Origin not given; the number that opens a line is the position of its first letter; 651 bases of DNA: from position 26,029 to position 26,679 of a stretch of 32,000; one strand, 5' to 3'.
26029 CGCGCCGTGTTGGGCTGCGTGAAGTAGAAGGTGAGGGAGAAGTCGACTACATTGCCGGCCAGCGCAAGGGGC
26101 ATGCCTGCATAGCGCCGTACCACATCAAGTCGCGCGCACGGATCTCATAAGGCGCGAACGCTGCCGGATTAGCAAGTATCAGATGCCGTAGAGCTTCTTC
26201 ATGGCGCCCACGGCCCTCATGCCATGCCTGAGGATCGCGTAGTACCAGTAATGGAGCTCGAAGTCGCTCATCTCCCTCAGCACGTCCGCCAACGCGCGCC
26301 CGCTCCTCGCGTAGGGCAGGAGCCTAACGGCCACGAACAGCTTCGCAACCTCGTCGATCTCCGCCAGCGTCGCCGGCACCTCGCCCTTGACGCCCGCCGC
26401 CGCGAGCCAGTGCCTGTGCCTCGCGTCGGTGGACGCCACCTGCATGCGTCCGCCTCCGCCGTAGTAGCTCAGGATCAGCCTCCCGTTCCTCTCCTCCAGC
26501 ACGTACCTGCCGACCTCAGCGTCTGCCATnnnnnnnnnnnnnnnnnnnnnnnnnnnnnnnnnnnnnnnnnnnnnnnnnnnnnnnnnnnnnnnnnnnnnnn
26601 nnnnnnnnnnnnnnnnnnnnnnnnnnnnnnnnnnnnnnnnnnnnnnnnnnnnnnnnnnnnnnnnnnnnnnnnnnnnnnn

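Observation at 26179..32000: Translationally coupled DUF1156 methyltransferase - DUF499 ATPase - 116-aa operon: a modification-linked defence module of unknown mechanism with an unassigned third gene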

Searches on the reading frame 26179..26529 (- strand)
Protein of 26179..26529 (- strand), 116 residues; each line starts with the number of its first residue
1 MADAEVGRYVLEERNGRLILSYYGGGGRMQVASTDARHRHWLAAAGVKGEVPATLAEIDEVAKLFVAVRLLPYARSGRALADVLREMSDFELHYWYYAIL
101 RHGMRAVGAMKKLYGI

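Call 5: search_protein_families(library=pfam, proteins=[window:26179-26529:-], max_evalue=0.1)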
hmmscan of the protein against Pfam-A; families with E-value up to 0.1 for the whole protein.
window:26179-26529:- (116 aa): 0 families

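Call 6: search_protein_families(library=padloc, proteins=[window:26179-26529:-], max_evalue=0.1)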
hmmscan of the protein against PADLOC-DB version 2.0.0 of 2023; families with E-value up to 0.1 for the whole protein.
window:26179-26529:- (116 aa): 0 families

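Call 8: search_protein_families(library=ncbifam, proteins=[window:26179-26529:-], max_evalue=0.1)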
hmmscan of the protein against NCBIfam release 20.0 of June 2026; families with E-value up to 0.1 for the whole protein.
window:26179-26529:- (116 aa): 0 families

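Call 9: find_homologous_proteins(query=window:26179-26529:-, max_evalue=0.01)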
Query window:26179-26529:- (116 aa): 1 proteins with E <= 0.01 among 9 candidates.
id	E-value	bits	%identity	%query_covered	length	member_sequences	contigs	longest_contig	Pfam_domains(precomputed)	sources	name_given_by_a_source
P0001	3.7e-64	232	94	100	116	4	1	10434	-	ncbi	ncbi:MAG: hypothetical protein ACP5G6_04835 [Conexivisphaera sp.]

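Call 11: find_encoding_contigs(protein=P0001, flank=10000, max_places=6)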
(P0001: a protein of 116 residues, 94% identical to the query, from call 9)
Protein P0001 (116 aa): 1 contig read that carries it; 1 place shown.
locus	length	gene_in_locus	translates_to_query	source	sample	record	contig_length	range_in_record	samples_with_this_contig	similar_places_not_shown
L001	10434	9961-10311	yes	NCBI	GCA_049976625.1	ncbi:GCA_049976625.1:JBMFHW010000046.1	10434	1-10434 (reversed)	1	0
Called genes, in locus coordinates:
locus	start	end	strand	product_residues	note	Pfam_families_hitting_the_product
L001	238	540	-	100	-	-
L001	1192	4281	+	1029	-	PF04851:ResIII, PF00176:SNF2-rel_dom, PF00270:DEAD (weak), PF00271:Helicase_C, PF13020:NOV_C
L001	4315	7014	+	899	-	PF06634:DUF1156, PF01170:UPF0020 (faint)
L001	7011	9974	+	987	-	PF04465:DUF499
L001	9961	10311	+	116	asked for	-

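Call 32: search_protein_representatives(protein=window:26179-26529:-)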
Query: 116 residues. Proteins with E-value up to 0.001 (for the whole library): 9; up to 1e-10: 4; up to 1e-30: 1. The best 9 are listed.
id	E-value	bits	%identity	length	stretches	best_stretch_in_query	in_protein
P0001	1.2e-64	231.7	94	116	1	1-116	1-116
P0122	5.0e-21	91.2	41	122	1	3-115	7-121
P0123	3.2e-13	66.1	40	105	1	7-114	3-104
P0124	3.3e-11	59.6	40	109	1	11-114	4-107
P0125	1.0e-09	54.8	36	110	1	16-116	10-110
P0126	1.2e-08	51.3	34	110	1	11-115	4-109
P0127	3.3e-08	49.9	34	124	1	9-114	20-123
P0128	1.5e-04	38.1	37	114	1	55-114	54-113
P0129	9.3e-04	35.6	42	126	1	50-114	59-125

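Call 33: predict_structure(protein=window:26179-26529:-)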
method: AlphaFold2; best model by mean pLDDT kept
length: 116 residues; sequences in the alignment: 1
mean_pLDDT: 79.6   pTM: 0.67
mean pLDDT of the five models: 79.6, 78.8, 75.4, 50.3, 49.3
residues with pLDDT >= 90: 20; 70-90: 73; 50-70: 18; < 50: 5
segments of 3 or more residues with pLDDT < 50: none
pLDDT, mean of each block of 10 residues (from residue 1): 72 92 89 90 84 84 85 84 86 76 54 47
secondary structure, 60 per line:
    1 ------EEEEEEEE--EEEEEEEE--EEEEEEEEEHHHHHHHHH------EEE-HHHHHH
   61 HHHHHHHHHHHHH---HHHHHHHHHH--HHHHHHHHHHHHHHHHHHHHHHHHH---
elements in order: E7-14 E17-24 E27-35 H36-44 E51-53 H55-73 H77-86 H89-113

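Call 37: search_protein_families(library=pfam, alignment_id=A2, max_evalue=10)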
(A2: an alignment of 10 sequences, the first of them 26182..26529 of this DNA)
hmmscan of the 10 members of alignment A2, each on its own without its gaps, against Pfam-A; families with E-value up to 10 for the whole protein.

A. member 1, window:26182-26529:- (116 aa): 0 families

B. families by the number of members that match (of 10 scanned): 3 families
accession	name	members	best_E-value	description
PF24728.1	DUF7680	3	1.7e-09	Domain of unknown function (DUF7680)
PF02393.21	US22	1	0.062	US22 like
PF24081.1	PH_SLA1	1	0.08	SLA1-like, PH domain-like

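Call 38: search_solved_structures(query=A2, max_evalue=10)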
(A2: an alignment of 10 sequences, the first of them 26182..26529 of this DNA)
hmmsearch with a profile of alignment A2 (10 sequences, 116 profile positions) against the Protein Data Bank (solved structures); distinct sequences matched with E-value up to 10: 0.

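Call 39: search_protein_families(library=pfam, proteins=[P0122, P0123, P0124, P0125, P0126, P0127, P0128, P0129], max_evalue=10)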
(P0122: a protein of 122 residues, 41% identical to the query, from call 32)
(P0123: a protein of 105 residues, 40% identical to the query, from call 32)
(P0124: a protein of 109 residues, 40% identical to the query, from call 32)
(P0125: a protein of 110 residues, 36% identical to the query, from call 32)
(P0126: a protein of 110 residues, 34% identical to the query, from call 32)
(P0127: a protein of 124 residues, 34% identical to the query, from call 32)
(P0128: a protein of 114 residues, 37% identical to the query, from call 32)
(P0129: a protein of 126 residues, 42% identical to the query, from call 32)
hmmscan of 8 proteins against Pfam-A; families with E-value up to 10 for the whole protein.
P0122 (122 aa): 0 families

P0123 (105 aa): 1 family
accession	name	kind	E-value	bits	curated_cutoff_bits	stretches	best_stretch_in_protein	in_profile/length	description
PF02393.21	US22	-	0.062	13.8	35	1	4-69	10-75/124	US22 like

P0124 (109 aa): 0 families

P0125 (110 aa): 0 families

P0126 (110 aa): 0 families

P0127 (124 aa): 1 family
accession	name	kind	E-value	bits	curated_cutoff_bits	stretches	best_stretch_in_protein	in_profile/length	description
PF24728.1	DUF7680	-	0.13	12.9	24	1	87-120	101-136/141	Domain of unknown function (DUF7680)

P0128 (114 aa): 1 family
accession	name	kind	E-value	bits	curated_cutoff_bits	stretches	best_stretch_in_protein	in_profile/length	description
PF24081.1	PH_SLA1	-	0.08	13.8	27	1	6-43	45-82/91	SLA1-like, PH domain-like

P0129 (126 aa): 1 family
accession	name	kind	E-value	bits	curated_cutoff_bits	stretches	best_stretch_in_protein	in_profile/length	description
PF24728.1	DUF7680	-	1.7e-09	38.5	24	1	28-124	42-138/141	Domain of unknown function (DUF7680)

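Call 41: find_homologous_proteins(query=A2, max_evalue=0.001)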
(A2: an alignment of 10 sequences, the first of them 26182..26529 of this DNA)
Query A2 (10 sequences) (116 aa, profile of the alignment): 13 proteins with E <= 0.001 among 1998 candidates.
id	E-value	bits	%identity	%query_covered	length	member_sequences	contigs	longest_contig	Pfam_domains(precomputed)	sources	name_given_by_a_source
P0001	8.6e-40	153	94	100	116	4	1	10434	-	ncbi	ncbi:MAG: hypothetical protein ACP5G6_04835 [Conexivisphaera sp.]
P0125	1.1e-38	150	35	89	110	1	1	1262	-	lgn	-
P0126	4.8e-36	141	36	91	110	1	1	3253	-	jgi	jgi:hypothetical protein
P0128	2.8e-35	139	26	86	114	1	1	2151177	-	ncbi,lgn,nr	ncbi:hypothetical protein HS7_03190 [Sulfolobales archaeon HS-7]|nr:hypothetical protein HS7_03190 [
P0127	1.9e-34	136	36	86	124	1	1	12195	-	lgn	-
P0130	3.8e-29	119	35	99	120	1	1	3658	-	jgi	-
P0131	2.6e-26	110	38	67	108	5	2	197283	-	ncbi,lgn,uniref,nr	ncbi:hypothetical protein ODS41_12190 [Pyrobaculum sp. 3827-6]|uniref:hypothetical protein n=1 Tax=P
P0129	1.1e-24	105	40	56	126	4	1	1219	PF24728.2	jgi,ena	-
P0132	5.4e-22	96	37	55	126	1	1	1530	PF24728.2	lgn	-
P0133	1.0e-21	95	28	94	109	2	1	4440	-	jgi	-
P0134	1.6e-21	95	32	95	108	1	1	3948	-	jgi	-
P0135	1.6e-21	95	37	55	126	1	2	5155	PF24728.2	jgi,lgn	jgi:hypothetical protein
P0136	6.6e-21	93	37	66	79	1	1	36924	-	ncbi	-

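Call 42: find_encoding_contigs(protein=P0128, flank=10000, max_places=2)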
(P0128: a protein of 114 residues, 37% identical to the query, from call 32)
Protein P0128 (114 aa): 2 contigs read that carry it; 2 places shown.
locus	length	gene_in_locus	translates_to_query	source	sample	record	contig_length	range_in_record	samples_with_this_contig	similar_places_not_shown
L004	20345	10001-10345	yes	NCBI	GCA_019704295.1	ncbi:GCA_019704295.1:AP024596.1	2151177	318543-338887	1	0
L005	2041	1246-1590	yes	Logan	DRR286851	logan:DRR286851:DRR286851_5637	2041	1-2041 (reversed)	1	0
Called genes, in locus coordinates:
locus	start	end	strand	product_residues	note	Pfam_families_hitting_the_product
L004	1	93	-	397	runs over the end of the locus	PF00108:Thiolase_N, PF00109:ketoacyl-synt (weak), PF02803:Thiolase_C (weak), PF22691:Thiolase_C_1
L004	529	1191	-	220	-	PF00535:Glycos_transf_2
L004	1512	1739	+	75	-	PF01022:HTH_5 (weak)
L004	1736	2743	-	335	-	PF11583:AurF (weak)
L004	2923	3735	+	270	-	PF00248:Aldo_ket_red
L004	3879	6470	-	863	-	PF06634:DUF1156, PF01170:UPF0020 (faint), PF01555:N6_N4_Mtase (weak)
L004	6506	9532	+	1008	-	-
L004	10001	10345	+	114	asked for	-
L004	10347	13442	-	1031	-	PF00176:SNF2-rel_dom, PF00270:DEAD, PF04851:ResIII, PF00271:Helicase_C, PF16203:ERCC3_RAD25_C, PF13020:NOV_C (weak)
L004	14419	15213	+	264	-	-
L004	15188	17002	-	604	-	PF16177:ACAS_N, PF00501:AMP-binding, PF13193:AMP-binding_C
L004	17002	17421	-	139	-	PF12172:zf-ChsH2 (weak)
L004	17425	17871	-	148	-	PF12172:zf-ChsH2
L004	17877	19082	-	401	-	PF00108:Thiolase_N, PF22691:Thiolase_C_1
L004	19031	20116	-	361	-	PF22691:Thiolase_C_1 (faint)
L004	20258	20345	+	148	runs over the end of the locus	PF00571:CBS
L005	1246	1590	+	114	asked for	-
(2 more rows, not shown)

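Call 43: find_encoding_contigs(protein=P0131, flank=10000, max_places=2)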
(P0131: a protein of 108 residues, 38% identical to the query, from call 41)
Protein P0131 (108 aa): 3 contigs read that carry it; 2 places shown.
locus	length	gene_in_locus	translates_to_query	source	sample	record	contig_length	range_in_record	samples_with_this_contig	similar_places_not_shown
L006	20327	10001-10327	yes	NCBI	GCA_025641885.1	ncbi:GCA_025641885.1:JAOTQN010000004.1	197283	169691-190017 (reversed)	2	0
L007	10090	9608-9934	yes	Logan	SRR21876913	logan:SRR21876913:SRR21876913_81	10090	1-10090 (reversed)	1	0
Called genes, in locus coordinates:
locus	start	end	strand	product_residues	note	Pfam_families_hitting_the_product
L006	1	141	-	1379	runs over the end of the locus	PF13401:AAA_22 (faint), PF13424:TPR_12 (weak)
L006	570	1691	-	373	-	-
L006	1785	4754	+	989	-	PF00176:SNF2-rel_dom, PF00270:DEAD (weak), PF04851:ResIII, PF00271:Helicase_C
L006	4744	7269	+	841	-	PF01555:N6_N4_Mtase (faint)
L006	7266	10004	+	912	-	PF04465:DUF499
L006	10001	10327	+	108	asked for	-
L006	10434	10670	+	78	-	-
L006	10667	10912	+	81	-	-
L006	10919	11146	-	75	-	-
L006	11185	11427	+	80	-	-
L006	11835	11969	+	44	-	-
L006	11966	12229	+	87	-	-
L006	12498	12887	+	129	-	-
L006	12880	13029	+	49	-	-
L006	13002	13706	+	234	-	-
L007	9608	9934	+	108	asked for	-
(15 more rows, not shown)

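Call 44: find_encoding_contigs(protein=P0127, flank=10000, max_places=2)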
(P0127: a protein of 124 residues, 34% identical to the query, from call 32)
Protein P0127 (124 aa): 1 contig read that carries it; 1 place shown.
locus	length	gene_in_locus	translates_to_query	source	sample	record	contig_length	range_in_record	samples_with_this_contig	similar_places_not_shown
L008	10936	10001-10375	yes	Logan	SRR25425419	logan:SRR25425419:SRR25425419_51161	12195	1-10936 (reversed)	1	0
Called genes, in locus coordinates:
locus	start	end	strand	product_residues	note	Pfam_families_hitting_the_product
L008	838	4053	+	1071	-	PF00176:SNF2-rel_dom, PF00270:DEAD, PF04851:ResIII, PF00271:Helicase_C, PF13020:NOV_C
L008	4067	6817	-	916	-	PF01555:N6_N4_Mtase (faint), PF06634:DUF1156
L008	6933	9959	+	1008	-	PF04465:DUF499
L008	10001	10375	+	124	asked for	-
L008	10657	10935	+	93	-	?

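Call 45: predict_structure(alignment_id=A2)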
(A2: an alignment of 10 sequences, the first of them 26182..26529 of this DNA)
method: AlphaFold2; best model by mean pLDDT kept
length: 116 residues; sequences in the alignment: 10
mean_pLDDT: 93.5   pTM: 0.85
mean pLDDT of the five models: 93.5, 93.1, 92.8, 92.3, 91.6
residues with pLDDT >= 90: 106; 70-90: 6; 50-70: 2; < 50: 2
segments of 3 or more residues with pLDDT < 50: none
pLDDT, mean of each block of 10 residues (from residue 1): 76 96 93 96 94 93 96 95 96 97 97 94
secondary structure, 60 per line:
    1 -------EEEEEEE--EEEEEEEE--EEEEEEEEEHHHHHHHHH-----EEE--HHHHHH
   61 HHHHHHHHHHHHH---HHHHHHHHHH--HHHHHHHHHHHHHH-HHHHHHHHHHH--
elements in order: E8-14 E17-24 E27-35 H36-44 E50-52 H55-73 H77-86 H89-102 H104-114

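Call 46: find_encoding_contigs(protein=P0135, flank=10000, max_places=3)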
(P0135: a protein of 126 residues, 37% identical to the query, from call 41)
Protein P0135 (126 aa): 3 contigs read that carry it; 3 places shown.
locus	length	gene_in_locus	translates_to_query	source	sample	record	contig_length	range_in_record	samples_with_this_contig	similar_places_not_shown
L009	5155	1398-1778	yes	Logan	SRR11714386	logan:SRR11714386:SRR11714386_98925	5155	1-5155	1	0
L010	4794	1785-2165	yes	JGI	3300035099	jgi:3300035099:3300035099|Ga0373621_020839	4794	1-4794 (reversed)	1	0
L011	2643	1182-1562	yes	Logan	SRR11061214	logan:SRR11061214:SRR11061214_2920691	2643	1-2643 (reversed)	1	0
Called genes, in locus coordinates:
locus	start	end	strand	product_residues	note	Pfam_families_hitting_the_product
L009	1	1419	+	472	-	?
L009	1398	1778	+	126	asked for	PF24728:DUF7680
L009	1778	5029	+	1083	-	PF04851:ResIII, PF00176:SNF2-rel_dom, PF00270:DEAD, PF00271:Helicase_C, PF13020:NOV_C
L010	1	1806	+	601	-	?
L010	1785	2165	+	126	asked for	PF24728:DUF7680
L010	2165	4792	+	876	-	?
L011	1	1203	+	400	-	?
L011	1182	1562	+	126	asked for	PF24728:DUF7680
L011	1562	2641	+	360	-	?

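Call 48: search_protein_families(library=pfam, proteins=[L010:1-1806:+, L009:1778-5029:+, L004:6506-9532:+, L001:1192-4281:+, L001:4315-7014:+], max_evalue=0.001)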
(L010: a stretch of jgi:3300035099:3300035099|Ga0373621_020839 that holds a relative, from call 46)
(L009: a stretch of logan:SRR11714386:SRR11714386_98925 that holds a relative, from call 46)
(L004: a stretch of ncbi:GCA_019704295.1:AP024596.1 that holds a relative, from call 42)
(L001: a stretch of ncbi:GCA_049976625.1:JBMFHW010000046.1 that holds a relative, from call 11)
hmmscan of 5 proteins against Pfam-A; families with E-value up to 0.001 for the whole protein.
L010:1-1806:+ (601 aa): 1 family
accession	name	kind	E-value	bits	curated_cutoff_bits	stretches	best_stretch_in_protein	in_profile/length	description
PF04465.17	DUF499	-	8.6e-06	24.3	23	1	197-390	509-706/1024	Protein of unknown function (DUF499)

L009:1778-5029:+ (1083 aa): 6 families
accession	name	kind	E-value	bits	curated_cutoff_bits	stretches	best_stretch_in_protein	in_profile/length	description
PF00271.37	Helicase_C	-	2.1e-26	92.8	23.5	1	458-569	2-110/110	Helicase conserved C-terminal domain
PF00176.29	SNF2-rel_dom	-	3.4e-18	66.2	24.9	1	105-284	1-180/290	SNF2-related domain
PF13020.12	NOV_C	-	1.8e-17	63.6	22.1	1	963-1049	1-90/91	Protein NO VEIN, C-terminal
PF04851.21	ResIII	-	6.8e-16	59.1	22.5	1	101-268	3-163/164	Type III restriction enzyme, res subunit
PF00270.35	DEAD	-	1.7e-11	44.6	26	1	104-270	2-162/167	DEAD/DEAH box helicase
PF13872.12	AAA_34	-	0.00074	18.9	27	0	96-236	37-191/306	P-loop containing NTP hydrolase pore-1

L004:6506-9532:+ (1008 aa): 0 families

L001:1192-4281:+ (1029 aa): 5 families
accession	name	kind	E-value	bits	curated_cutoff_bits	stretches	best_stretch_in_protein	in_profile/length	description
PF00271.37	Helicase_C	-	1.5e-26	93.2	23.5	1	402-500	14-110/110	Helicase conserved C-terminal domain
PF00176.29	SNF2-rel_dom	-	5.7e-14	52.3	24.9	1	53-211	18-180/290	SNF2-related domain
PF04851.21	ResIII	-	2.8e-10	40.8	22.5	1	33-195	5-163/164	Type III restriction enzyme, res subunit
PF13020.12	NOV_C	-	6.9e-10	39.3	22.1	1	891-952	9-70/91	Protein NO VEIN, C-terminal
PF00270.35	DEAD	-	1.1e-05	25.7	26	1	54-195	16-161/167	DEAD/DEAH box helicase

L001:4315-7014:+ (899 aa): 3 families
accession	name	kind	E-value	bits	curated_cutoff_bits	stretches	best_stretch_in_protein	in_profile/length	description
PF06634.17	DUF1156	-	2.5e-12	47.2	24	1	12-56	4-49/73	Protein of unknown function (DUF1156)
PF01170.24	UPF0020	-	2e-06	28.1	22.3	0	475-524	104-153/197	RMKL-like, methyltransferase domain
PF01555.25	N6_N4_Mtase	-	0.00046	20.6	26.7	0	493-594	1-67/221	DNA methylase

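Call 51: fold_search(model_id=the predicted structure, library=pdb)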
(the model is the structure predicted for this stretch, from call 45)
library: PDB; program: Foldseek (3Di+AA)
matches with E <= 10: 879; with E <= 0.001: 0
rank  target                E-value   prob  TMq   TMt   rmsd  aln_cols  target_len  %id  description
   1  6n8j_D                8.4e-02  0.20  0.19  0.11  12.3        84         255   20  Cryo-EM structure of late nuclear (LN) pre-60S ribosomal subunit (released 2019-03-13)
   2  3j6x_L5               1.6e-01  0.14  0.20  0.10  13.3        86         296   20  S. cerevisiae 80S ribosome bound with Taura syndrome virus (TSV) IRES, 5 degree rotation (Class II) (released 2014-06-11)
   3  7et4_G                2.6e-01  0.18  0.23  0.26  10.0       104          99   14  Crystal structure of Arabidopsis TEM1 AP2 domain (released 2021-09-15)
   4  8fru_D                2.9e-01  0.20  0.22  0.10  10.5        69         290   16  60S subunit of the Giardia lamblia 80S ribosome (released 2024-01-31)
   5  6n8o_G                2.9e-01  0.12  0.20  0.10  13.1        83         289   17  Cryo-EM structure of Rpl10-inserted (RI) pre-60S ribosomal subunit (released 2019-03-13)
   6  6n8n_G                3.3e-01  0.13  0.22  0.11  12.8        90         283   20  Cryo-EM structure of Lsg1-engaged (LE) pre-60S ribosomal subunit (released 2019-03-13)
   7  7qep_L5               3.7e-01  0.23  0.24  0.12   9.8        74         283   16  Cryo-EM structure of the ribosome from Encephalitozoon cuniculi (released 2022-02-09)
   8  8ove_Bu               3.9e-01  0.16  0.21  0.12  10.4        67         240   12  CRYO-EM STRUCTURE OF TRYPANOSOMA BRUCEI PROCYCLIC FORM 80S RIBOSOME : TB11CS6H1 snoRNA mutant (released 2023-11-29)
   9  3dip_B                4.4e-01  0.13  0.24  0.12   8.8       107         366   17  Crystal structure of an enolase protein from the environmental genome shotgun sequencing of the Sargasso Sea (released 2008-07-29)
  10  8ir1_C                4.4e-01  0.11  0.20  0.12  11.6        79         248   18  human nuclear pre-60S ribosomal particle - State A (released 2023-08-09)
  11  8pv1_LD               4.7e-01  0.12  0.22  0.11  13.7        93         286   17  Chaetomium thermophilum pre-60S State 6 - pre-5S rotation - L1 intermediate - composite structure (released 2023-11-15)
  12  5mb9_B                5.0e-01  0.06  0.19  0.08  15.5       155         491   14  Crystal structure of the eukaryotic ribosome associated complex (RAC), a unique Hsp70/Hsp40 pair (released 2016-12-28)
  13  9beb_B                5.3e-01  0.18  0.21  0.30   9.0        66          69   12  Tungstate binding protein (Tungbindin) from Eubacterium limosum with eight Tungstates bound (released 2024-09-04)
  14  6n8m_G                5.3e-01  0.11  0.20  0.11  12.0        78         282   17  Cryo-EM structure of pre-Lsg1 (PL) pre-60S ribosomal subunit (released 2019-03-13)
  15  6rd4_7                5.6e-01  0.08  0.24  0.17  26.5       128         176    8  CryoEM structure of Polytomella F-ATP synthase, Full dimer, composite map (released 2019-07-03)
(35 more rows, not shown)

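Call 58: search_protein_families(library=padloc, proteins=[L001:1192-4281:+, L001:238-540:-], max_evalue=0.001)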
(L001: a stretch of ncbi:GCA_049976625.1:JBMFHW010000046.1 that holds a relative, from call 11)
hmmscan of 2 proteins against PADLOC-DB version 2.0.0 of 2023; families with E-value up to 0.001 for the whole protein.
L001:1192-4281:+ (1029 aa): 56 families (the best 25 are shown)
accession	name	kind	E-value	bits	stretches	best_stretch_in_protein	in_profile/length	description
PDLC00659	HmaA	-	1.1e-104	349.3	1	6-591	79-703/1176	SNF2 helicase / DEAD-box helicase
PDLC02500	BrxHI|BrxHII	-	1.8e-96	322.6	2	137-556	220-628/933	BrxHI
PDLC02504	BrxHI|BrxHII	-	6.9e-91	303.6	1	24-590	104-670/971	BrxHII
PDLC02621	DrmD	-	2.8e-89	298.6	1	34-554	124-686/1040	DrmD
PDLC02620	DrmD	-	4.4e-76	254.7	1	30-549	98-629/1060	DrmD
PDLC02619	DrmD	-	1.1e-66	223.6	2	27-439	28-451/872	DrmD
PDLC02572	DrmA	-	3.8e-60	201.9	1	46-518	129-640/1043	DrmA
PDLC02623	DrmD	-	3.4e-57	191.9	2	249-561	401-684/1040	DrmD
PDLC02632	DrmD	-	6.7e-55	184.8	2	147-511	254-636/662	DrmD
PDLC02633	DrmD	-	1.4e-54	183.4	1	12-513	104-642/839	DrmD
PDLC02843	DpdE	-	1.1e-44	150.6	2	30-213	157-316/1091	DpdE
PDLC02840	DpdE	-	8.6e-44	148.1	2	29-232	157-338/1091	DpdE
PDLC02634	DrmD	-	2.6e-42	142.7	1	25-540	85-624/900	DrmD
PDLC02853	DpdE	-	3.7e-42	142.3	2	5-240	71-316/985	DpdE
PDLC02193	PLD_Helicase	-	2.7e-38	129.7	2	351-540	640-839/905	-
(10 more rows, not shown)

L001:238-540:- (100 aa): 0 families
